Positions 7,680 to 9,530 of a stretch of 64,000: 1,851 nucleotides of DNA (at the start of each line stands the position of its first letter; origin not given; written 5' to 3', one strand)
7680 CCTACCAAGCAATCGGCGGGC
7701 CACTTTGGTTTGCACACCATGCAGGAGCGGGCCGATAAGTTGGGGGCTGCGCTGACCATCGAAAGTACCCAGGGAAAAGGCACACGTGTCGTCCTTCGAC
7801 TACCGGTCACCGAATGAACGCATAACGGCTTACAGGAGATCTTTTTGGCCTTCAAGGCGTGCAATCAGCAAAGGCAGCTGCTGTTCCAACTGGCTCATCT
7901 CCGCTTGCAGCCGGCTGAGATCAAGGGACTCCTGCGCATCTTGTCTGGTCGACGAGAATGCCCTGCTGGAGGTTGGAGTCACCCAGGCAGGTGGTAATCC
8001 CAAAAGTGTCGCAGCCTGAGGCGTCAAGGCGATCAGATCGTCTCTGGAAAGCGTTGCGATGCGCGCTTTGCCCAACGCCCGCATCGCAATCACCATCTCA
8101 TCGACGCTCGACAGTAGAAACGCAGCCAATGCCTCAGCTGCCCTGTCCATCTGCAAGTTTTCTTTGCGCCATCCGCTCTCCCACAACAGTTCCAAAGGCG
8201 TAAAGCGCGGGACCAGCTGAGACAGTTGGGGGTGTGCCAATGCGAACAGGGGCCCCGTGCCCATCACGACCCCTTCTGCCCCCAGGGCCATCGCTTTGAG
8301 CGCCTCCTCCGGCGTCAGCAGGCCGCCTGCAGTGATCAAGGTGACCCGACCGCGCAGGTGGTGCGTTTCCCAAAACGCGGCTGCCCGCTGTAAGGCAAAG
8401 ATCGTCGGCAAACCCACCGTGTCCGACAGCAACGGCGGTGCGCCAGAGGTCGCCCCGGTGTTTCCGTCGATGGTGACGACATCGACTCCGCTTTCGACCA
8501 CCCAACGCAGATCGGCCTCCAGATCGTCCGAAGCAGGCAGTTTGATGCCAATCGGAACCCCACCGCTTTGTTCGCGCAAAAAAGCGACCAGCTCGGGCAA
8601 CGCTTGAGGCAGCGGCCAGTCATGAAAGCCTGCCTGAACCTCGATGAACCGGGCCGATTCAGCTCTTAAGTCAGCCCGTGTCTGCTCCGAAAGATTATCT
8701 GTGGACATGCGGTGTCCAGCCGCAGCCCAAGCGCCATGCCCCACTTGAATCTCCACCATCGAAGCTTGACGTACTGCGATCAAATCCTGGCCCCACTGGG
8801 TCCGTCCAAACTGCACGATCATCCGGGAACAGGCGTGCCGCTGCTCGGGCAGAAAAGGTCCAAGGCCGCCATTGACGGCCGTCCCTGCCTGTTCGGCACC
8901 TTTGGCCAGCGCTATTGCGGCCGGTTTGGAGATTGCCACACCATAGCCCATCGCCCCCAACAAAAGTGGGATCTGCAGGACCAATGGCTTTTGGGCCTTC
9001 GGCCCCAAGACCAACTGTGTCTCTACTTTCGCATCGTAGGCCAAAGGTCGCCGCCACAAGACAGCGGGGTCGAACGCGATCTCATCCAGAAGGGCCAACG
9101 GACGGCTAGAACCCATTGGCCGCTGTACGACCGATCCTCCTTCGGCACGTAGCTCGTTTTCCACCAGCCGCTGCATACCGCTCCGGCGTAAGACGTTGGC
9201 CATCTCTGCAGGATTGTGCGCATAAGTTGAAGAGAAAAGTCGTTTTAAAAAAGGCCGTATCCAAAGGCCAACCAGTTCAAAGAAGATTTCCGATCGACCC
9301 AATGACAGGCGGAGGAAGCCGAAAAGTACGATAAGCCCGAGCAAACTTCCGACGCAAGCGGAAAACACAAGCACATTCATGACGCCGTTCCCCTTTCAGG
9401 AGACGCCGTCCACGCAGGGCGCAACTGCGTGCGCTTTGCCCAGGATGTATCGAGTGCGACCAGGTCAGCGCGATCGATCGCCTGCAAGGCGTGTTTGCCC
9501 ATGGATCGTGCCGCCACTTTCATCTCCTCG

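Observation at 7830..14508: Class I RNR operon extended by two membrane-anchored FMN (glutamate-synthase-domain) paralogues under B12/NrdR control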

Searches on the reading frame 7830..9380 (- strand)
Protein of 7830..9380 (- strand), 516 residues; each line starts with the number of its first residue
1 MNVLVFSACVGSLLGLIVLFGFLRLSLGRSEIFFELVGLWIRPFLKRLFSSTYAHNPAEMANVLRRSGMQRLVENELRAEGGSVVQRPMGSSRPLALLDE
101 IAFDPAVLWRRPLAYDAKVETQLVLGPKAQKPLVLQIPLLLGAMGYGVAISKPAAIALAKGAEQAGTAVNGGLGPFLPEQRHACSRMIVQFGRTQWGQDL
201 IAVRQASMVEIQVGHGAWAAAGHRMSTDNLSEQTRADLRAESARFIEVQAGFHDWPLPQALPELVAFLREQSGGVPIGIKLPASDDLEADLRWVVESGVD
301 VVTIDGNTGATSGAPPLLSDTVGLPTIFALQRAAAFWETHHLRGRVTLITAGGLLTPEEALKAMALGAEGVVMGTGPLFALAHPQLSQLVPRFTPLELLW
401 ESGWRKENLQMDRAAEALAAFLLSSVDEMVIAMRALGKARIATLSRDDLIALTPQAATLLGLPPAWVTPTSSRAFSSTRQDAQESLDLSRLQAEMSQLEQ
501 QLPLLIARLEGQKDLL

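Call 4: search_protein_families(library=pfam, proteins=[window:7830-9380:-])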
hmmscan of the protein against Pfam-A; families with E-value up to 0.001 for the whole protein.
window:7830-9380:- (516 aa): 3 families
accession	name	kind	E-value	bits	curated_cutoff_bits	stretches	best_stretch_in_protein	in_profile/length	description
PF01645.23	Glu_synthase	-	4.3e-42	145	20.4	1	123-381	53-311/369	Conserved region in glutamate synthase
PF01070.24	FMN_dh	-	1.4e-05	24.7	24.9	1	340-382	268-310/350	FMN-dependent dehydrogenase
PF00478.31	IMPDH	-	0.00011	21.8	25.6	0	294-375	162-237/345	IMP dehydrogenase / GMP reductase domain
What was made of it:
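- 7830..9380 (-): GltS-FMN-domain paralogue B (YerD-like): N-terminal membrane helix, FMN TIM barrel and a C-terminal long helix. Its ATG overlaps the stop codon of A (ATGA). PF01645 E 4e-42 (call 4).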

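Call 5: search_protein_families(library=ncbifam, proteins=[window:7830-9380:-])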
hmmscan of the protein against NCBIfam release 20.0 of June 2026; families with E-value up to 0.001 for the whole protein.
window:7830-9380:- (516 aa): 1 family
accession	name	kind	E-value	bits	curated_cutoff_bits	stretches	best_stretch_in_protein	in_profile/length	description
NF008730.0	PRK11750.1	equivalog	3e-11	41.4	1047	1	144-382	866-1104/1490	glutamate synthase large subunit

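Call 11: find_homologous_proteins(query=window:7830-9380:-)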
Query window:7830-9380:- (516 aa): 31 proteins with E <= 0.001 among 8000 candidates.
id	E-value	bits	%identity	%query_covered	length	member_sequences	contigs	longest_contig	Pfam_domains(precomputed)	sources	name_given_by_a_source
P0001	0.0e+0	1123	100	100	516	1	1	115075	PF01070.25,PF01645.24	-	-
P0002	8.4e-291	983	89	99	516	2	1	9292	PF01070.25,PF01645.24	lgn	-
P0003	2.3e-92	329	41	81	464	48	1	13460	PF01070.25,PF01645.24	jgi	jgi:glutamate synthase domain-containing protein 2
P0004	5.1e-89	318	41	81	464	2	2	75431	PF01070.25,PF01645.24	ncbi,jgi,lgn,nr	ncbi:MAG TPA: FMN-binding glutamate synthase family protein [Firmicutes bacterium]|nr:FMN-binding gl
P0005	1.8e-82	296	38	83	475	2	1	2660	PF01070.25,PF00478.32,PF03060.22,PF01645.24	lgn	-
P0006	2.4e-81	293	39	83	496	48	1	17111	PF01070.25,PF00478.32,PF03060.22,PF01645.24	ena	-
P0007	2.7e-79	286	38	85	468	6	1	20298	PF01070.25,PF00478.32,PF03060.22,PF01645.24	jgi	jgi:glutamate synthase domain-containing protein 2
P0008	5.1e-75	272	36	84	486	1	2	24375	PF01070.25,PF00478.32,PF03060.22,PF01645.24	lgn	-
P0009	5.8e-73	265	34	84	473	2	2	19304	PF01070.25,PF00478.32,PF03060.22,PF01645.24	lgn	-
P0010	1.3e-65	241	34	81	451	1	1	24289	PF01070.25,PF00478.32,PF03060.22,PF01645.24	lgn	-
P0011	2.8e-65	240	33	82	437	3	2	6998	PF01070.25,PF00478.32,PF01645.24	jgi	jgi:glutamate synthase domain-containing protein 2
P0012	3.2e-49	187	34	73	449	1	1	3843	PF01070.25,PF21349.3,PF00478.32,PF01645.24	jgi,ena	-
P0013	1.4e-48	184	33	73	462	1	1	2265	PF01070.25,PF21349.3,PF01645.24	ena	-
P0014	2.1e-47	181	32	77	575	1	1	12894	PF01070.25,PF00355.33,PF01645.24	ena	-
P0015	2.2e-46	177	32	75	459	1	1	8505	PF01070.25,PF21349.3,PF00301.26,PF01645.24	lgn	-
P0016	3.8e-46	176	32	74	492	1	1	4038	PF01070.25,PF00478.32,PF00301.26,PF01645.24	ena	-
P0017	6.4e-46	176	33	73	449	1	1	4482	PF01070.25,PF21349.3,PF01645.24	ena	-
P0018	1.2e-45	175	30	84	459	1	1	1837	PF01070.25,PF00301.26,PF01645.24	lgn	-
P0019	1.7e-45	174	32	78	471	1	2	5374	PF01070.25,PF00478.32,PF00301.26,PF01645.24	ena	-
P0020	5.7e-45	173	30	82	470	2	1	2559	PF00301.26,PF01645.24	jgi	-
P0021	1.2e-44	171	31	77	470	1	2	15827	PF01070.25,PF00478.32,PF00301.26,PF01645.24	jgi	-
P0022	2.9e-44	170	29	86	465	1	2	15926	PF01070.25,PF21349.3,PF00301.26,PF01645.24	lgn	-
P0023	8.7e-44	169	33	76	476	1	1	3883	PF01070.25,PF21349.3,PF00301.26,PF01645.24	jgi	-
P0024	3.5e-43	167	28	79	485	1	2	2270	PF01070.25,PF00301.26,PF01645.24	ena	-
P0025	2.3e-42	164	31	72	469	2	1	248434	PF01070.25,PF00478.32,PF01645.24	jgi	-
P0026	1.7e-41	161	33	66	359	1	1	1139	PF01070.25,PF01645.24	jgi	jgi:glutamate synthase domain-containing protein 2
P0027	4.6e-40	156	31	71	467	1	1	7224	PF01070.25,PF00301.26,PF01645.24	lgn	-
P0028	6.4e-39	153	32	75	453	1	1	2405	PF01070.25,PF00478.32,PF01645.24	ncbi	-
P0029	1.6e-37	148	29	68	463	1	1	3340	PF01070.25,PF21349.3,PF01645.24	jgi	jgi:glutamate synthase domain-containing protein 2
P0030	1.3e-35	142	30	73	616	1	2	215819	PF00478.32,PF06902.17,PF09360.16,PF01645.24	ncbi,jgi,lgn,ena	jgi:glutamate synthase domain-containing protein 2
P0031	2.9e-33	134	31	62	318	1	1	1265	PF01070.25,PF00478.32,PF01645.24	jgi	-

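Call 12: find_encoding_contigs(protein=P0004, flank=10000, max_places=3)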
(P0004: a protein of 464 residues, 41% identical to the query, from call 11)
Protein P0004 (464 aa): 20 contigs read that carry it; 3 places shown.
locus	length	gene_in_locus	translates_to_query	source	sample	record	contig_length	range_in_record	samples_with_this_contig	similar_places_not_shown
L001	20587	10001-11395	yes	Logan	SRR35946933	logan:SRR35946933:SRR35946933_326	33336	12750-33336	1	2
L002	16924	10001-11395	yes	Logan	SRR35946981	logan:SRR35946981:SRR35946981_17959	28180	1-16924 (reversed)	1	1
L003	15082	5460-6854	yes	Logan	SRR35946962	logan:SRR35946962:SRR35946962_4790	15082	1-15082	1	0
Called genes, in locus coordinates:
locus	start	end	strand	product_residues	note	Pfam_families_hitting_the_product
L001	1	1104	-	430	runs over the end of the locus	PF03447:NAD_binding_3, PF00742:Homoserine_dh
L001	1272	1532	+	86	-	PF01106:NifU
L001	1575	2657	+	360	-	PF13487:HD_5, PF01966:HD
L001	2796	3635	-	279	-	PF00528:BPD_transp_1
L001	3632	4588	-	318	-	PF00528:BPD_transp_1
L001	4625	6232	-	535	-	PF00496:SBP_bac_5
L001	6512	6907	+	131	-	PF04657:DMT_YdcZ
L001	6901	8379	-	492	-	PF02386:TrkH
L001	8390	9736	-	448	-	PF00070:Pyr_redox (faint), PF01210:NAD_Gly3P_dh_N (faint), PF02254:TrkA_N, PF03807:F420_oxidored (weak), PF07992:Pyr_redox_2, PF02080:TrkA_C, PF02254:TrkA_N, PF02080:TrkA_C, +9 more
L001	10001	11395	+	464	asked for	PF01645:Glu_synthase, PF01070:FMN_dh (weak)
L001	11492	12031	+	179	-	PF03734:YkuD, PF01476:LysM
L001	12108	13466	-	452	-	PF05167:DUF711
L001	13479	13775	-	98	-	PF13740:ACT_6, PF13840:ACT_7 (weak), PF01842:ACT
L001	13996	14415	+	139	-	-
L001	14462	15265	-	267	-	PF00188:CAP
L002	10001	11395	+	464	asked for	PF01645:Glu_synthase, PF01070:FMN_dh (weak)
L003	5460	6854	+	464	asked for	PF01645:Glu_synthase, PF01070:FMN_dh (weak)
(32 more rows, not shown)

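Call 13: find_encoding_contigs(protein=P0002, flank=10000, max_places=3)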
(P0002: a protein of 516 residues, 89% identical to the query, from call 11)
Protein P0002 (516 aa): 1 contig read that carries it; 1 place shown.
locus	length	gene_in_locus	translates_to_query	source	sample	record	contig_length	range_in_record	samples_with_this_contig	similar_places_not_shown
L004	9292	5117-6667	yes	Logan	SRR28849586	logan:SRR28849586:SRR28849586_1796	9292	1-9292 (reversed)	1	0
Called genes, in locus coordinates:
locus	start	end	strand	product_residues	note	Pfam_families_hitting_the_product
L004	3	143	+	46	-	?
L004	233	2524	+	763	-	PF00317:Ribonuc_red_lgN, PF02867:Ribonuc_red_lgC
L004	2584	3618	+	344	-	PF00268:Ribonuc_red_sm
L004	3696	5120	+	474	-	PF01645:Glu_synthase, PF01070:FMN_dh (weak)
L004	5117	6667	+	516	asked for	PF01070:FMN_dh (faint), PF01645:Glu_synthase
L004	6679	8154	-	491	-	PF13188:PAS_8 (weak), PF08448:PAS_4 (weak), PF07730:HisKA_3, PF02518:HATPase_c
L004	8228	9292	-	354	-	?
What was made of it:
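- Checked: A and B overlap by 4 nt (ATGA), as they do in L004 (call 13).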

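Call 14: find_encoding_contigs(protein=P0006, flank=10000, max_places=3)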
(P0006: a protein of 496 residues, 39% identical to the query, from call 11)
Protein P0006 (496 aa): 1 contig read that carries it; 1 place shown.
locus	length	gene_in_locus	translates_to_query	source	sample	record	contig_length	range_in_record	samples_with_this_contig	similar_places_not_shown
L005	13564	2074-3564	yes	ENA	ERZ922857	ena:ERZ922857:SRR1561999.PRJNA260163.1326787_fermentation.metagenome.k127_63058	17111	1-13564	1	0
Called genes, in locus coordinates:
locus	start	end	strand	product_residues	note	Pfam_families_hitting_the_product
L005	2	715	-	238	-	?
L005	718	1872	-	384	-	PF22020:RlmL_1st, PF13847:Methyltransf_31 (faint), PF02926:THUMP, PF01170:UPF0020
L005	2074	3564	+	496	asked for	PF01645:Glu_synthase, PF01070:FMN_dh (weak), PF03060:NMO, PF00478:IMPDH (weak)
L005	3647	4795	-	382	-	PF13433:Peripla_BP_5, PF13458:Peripla_BP_6, PF01094:ANF_receptor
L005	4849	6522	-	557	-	PF06103:DUF948 (faint), PF00015:MCPsignal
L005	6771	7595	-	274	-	-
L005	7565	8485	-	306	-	PF06325:PrmA, PF05175:MTS, PF02475:TRM5-TYW2_MTfase, PF13649:Methyltransf_25, PF13847:Methyltransf_31 (weak), PF08241:Methyltransf_11 (weak)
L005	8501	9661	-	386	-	PF00226:DnaJ, PF01556:DnaJ_C, PF00684:DnaJ_CXXCXGXG, PF27439:DnaJ_C_2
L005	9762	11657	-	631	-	PF00012:HSP70, PF06723:MreB_Mbl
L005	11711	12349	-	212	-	PF01025:GrpE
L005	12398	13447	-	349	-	PF01628:HrcA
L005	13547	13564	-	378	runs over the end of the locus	PF04055:Radical_SAM, PF06969:HemN_C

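Call 18: find_related_loci(query=A1, collection=genome_contigs, flank=10000)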
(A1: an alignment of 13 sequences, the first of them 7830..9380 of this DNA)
Query A1 (516 aa) in genome_contigs; peptide patterns used: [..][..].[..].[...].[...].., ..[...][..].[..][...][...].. (x = any residue, [..] = any of these).
525 stretches matched a pattern; 460 encode a relative of the query (tblastn E <= 1e-3); the best 80 are kept; 79 distinct loci.
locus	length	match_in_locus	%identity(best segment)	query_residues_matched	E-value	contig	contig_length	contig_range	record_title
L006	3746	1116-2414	39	38-470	6e-104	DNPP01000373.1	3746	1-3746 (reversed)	MAG TPA_asm: Bacillota bacterium isolate UBA8346 contig_1241, whole genome shotgun sequence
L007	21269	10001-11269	39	37-459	7e-101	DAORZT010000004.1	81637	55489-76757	MAG TPA_asm: Bacillota bacterium isolate AMR_MDS_1928 NODE_246_length_81637_cov_10.900407, whole genome shotgun sequence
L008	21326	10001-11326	39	41-481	5e-100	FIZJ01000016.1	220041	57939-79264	uncultured Clostridia bacterium genome assembly, contig: 1086, whole genome shotgun sequence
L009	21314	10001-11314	38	36-473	2e-99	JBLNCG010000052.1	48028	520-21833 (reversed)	MAG: Bacillota bacterium isolate MAG131 PRJNA950955_bin38_renamed_51, whole genome shotgun sequence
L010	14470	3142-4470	40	21-462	6e-99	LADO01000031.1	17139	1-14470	MAG: Peptococcaceae bacterium BRH_c4b BRHa_1004189, whole genome shotgun sequence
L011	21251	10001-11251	42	47-463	3e-98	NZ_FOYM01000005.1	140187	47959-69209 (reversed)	Desulfoscipio geothermicus DSM 3669, whole genome shotgun sequence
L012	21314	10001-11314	38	36-469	1e-97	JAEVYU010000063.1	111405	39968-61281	MAG: Bacillota bacterium isolate OH_PBB_143 k127_543765, whole genome shotgun sequence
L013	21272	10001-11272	39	41-466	3e-97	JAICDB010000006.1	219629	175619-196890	MAG: Clostridiales bacterium isolate K_7_2_bin.50 scaffold_88, whole genome shotgun sequence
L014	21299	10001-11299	39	32-462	4e-97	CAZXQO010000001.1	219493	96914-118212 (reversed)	MAG TPA_asm: uncultured Peptococcaceae bacterium isolate binchicken_co178_152 genome assembly, contig: NODE_93_length_21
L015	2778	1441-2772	42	36-476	2e-100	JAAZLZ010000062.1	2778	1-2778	MAG: Bacillota bacterium isolate AS23ysBPME_287 58121_AS23, whole genome shotgun sequence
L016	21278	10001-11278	41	44-469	2e-96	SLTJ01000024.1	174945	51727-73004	MAG: Clostridia bacterium isolate 1MN72D_59_214 NODE_16_length_174957_cov_125_066, whole genome shotgun sequence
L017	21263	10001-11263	41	42-462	6e-96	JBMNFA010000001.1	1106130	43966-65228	MAG: Bacillota bacterium isolate SBF912LR0HQ0179 contig_13614, whole genome shotgun sequence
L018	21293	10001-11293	39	36-466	2e-95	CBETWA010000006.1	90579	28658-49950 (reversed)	MAG TPA_asm: uncultured bacterium isolate SRR13515398_concoct_14 genome assembly, contig: ERZ25510404.28, whole genome s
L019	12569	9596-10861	39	45-466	2e-95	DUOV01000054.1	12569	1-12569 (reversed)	MAG TPA_asm: Clostridia bacterium isolate AS08sgBPME_225 77082_AS08, whole genome shotgun sequence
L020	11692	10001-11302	39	33-462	3e-95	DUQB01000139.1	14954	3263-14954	MAG TPA_asm: Bacillota bacterium isolate AS08sgBPME_369 182072_AS08, whole genome shotgun sequence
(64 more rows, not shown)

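Call 38: search_solved_structures(query=window:7830-9380:-, max_evalue=0.001, show_alignments=2)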
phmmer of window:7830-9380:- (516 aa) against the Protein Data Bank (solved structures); distinct sequences matched with E-value up to 0.001: 6.
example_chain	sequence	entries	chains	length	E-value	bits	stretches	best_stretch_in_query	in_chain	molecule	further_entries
2vdc_A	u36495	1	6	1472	1.4e-10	44.2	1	187-430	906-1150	GLUTAMATE SYNTHASE [NADPH] LARGE CHAIN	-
1ea0_A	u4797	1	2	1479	1.4e-10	44.2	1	187-430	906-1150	GLUTAMATE SYNTHASE [NADPH] LARGE CHAIN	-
6s6s_A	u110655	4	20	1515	1.4e-10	44.2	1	187-430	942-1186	Glutamate synthase [NADPH] large chain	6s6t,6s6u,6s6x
7mfm_G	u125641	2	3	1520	3.6e-10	42.8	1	141-489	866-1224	Glutamate synthase (NADPH) large chain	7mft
1llw_A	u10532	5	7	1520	0.00015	24.3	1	197-375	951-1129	Ferredoxin-dependent glutamate synthase | FERREDOXIN-DEPENDENT GLUTAMATE SYNTHASE 2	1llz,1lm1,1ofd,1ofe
4jdy_A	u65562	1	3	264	0.00083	21.9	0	345-381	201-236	Pyridoxal biosynthesis lyase PdxS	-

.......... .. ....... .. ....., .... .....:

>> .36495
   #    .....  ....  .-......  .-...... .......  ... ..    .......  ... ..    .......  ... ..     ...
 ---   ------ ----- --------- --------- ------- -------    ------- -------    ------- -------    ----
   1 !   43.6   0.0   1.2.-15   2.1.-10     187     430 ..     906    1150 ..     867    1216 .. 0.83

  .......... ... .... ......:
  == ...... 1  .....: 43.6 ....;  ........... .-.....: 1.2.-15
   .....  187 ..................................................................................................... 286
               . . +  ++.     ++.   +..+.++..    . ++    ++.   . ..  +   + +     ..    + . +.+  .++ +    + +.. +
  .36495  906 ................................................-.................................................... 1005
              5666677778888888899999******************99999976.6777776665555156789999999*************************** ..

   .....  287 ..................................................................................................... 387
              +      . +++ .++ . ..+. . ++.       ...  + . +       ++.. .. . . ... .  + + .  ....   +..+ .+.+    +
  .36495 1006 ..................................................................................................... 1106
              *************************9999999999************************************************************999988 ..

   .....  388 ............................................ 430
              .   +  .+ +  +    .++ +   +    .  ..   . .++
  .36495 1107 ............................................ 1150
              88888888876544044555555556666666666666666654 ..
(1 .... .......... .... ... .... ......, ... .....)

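Call 55: predict_structure(alignment_id=A3)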
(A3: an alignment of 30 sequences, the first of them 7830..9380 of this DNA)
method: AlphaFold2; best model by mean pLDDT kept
length: 516 residues; sequences in the alignment: 30
mean_pLDDT: 81.2   pTM: 0.75
mean pLDDT of the five models: 81.2, 80.2, 79.0, 78.4, 74.2
residues with pLDDT >= 90: 214; 70-90: 173; 50-70: 101; < 50: 28
segments of 3 or more residues with pLDDT < 50: 1-4, 29-31, 56-60, 145-147
pLDDT, mean of each block of 10 residues (from residue 1): 47 67 53 51 56 47 55 72 66 67 82 94 98 98 66 94 97 84 95 87 96 73 77 82 82 89 97 97 87 96 77 64 78 96 96 88 97 89 83 77 87 97 98 95 95 90 78 53 75 88 91 74
secondary structure, 60 per line:
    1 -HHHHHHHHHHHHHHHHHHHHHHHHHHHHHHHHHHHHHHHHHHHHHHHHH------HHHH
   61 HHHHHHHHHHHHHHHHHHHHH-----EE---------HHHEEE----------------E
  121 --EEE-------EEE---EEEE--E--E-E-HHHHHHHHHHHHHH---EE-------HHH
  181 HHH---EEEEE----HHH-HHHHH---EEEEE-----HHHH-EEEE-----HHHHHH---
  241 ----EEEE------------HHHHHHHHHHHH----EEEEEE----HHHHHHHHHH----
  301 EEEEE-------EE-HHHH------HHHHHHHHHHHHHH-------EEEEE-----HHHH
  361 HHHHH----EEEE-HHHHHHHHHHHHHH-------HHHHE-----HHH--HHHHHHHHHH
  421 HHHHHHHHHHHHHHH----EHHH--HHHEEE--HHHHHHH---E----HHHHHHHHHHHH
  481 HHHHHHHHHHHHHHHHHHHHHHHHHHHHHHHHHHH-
elements in order: H2-50 H57-81 E101-103 E123-125 E133-135 E139-142 H152-165 H178-183 E187-191 H200-204 E208-212 H218-221 E223-226 H232-237 E245-248 H261-272 E277-282 H287-296 E301-305 H316-319 H326-339 E347-351 H357-365 E370-373 H375-388 H396-399 H411-435 E449-451 H454-460 H469-515
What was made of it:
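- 7830..9380 (-): AlphaFold2 model with pLDDT 81 (call 55).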
